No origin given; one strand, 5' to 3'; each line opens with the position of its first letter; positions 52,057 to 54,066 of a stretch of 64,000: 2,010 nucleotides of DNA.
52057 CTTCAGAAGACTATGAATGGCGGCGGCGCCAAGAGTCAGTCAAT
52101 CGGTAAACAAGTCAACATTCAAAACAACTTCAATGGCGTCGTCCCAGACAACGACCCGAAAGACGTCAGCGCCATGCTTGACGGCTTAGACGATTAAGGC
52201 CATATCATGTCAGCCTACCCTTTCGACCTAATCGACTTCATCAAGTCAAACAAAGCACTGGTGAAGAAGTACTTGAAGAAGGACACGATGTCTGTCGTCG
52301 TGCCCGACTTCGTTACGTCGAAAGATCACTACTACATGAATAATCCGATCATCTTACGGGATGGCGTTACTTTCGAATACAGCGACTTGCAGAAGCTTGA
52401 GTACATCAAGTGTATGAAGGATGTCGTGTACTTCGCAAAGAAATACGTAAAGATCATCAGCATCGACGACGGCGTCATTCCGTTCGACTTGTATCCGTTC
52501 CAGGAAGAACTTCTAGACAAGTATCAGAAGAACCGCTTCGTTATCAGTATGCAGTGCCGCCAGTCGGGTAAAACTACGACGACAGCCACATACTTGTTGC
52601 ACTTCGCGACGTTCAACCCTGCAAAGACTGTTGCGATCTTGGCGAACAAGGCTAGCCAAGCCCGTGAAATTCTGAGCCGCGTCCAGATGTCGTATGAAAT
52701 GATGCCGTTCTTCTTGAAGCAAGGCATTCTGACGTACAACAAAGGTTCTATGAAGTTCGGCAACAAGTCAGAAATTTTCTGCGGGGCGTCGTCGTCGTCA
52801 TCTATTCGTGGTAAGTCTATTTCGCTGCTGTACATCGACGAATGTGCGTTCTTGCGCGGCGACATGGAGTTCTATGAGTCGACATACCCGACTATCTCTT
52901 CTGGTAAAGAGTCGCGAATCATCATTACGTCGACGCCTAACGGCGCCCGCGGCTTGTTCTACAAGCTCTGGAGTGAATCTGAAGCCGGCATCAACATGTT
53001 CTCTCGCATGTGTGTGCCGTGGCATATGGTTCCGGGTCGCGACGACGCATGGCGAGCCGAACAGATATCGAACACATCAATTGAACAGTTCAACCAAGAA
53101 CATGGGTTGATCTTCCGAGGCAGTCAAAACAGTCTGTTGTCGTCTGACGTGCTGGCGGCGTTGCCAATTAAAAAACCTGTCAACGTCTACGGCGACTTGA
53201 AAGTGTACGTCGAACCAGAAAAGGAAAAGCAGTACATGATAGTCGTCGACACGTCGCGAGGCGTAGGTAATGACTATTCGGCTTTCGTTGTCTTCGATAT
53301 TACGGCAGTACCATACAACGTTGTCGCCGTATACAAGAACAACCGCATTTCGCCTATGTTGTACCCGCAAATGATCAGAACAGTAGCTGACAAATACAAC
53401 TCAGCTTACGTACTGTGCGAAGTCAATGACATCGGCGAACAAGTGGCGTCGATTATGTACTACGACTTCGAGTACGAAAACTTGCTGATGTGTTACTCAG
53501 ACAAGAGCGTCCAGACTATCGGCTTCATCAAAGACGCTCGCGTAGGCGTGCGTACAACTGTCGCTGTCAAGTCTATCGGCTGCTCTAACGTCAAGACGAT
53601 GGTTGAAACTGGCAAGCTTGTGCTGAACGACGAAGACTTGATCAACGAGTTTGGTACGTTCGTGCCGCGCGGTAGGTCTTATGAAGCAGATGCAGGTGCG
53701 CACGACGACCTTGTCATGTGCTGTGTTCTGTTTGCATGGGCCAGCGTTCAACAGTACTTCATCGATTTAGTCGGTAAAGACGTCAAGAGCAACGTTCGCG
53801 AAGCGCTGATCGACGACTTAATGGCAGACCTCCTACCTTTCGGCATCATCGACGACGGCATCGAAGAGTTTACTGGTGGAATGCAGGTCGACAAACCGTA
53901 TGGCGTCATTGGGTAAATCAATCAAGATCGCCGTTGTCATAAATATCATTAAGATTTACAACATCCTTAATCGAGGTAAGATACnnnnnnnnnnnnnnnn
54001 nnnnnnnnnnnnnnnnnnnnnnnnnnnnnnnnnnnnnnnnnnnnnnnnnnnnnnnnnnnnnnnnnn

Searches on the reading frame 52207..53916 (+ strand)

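Call 78: search_protein_families(library=pfam, proteins=[window:52207-53916:+], max_evalue=0.001)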
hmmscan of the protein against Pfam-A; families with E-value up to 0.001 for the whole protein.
window:52207-53916:+ (569 aa): 4 families
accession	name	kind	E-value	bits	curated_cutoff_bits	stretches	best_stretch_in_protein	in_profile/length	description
PF03237.21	Terminase_6N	-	1.3e-20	74.4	22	1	115-304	3-201/215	Terminase large subunit, T4likevirus-type, N-terminal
PF17289.8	Terminase_6C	-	6e-17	62.5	22.6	1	346-507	2-149/155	Terminase RNaseH-like domain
PF05876.18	GpA_ATPase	-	1.5e-06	28.5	25.6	1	90-220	6-144/247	Phage terminase large subunit gpA, ATPase domain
PF03354.21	TerL_ATPase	-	0.00039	20.6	23.7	1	106-232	19-149/178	Terminase large subunit, ATPase domain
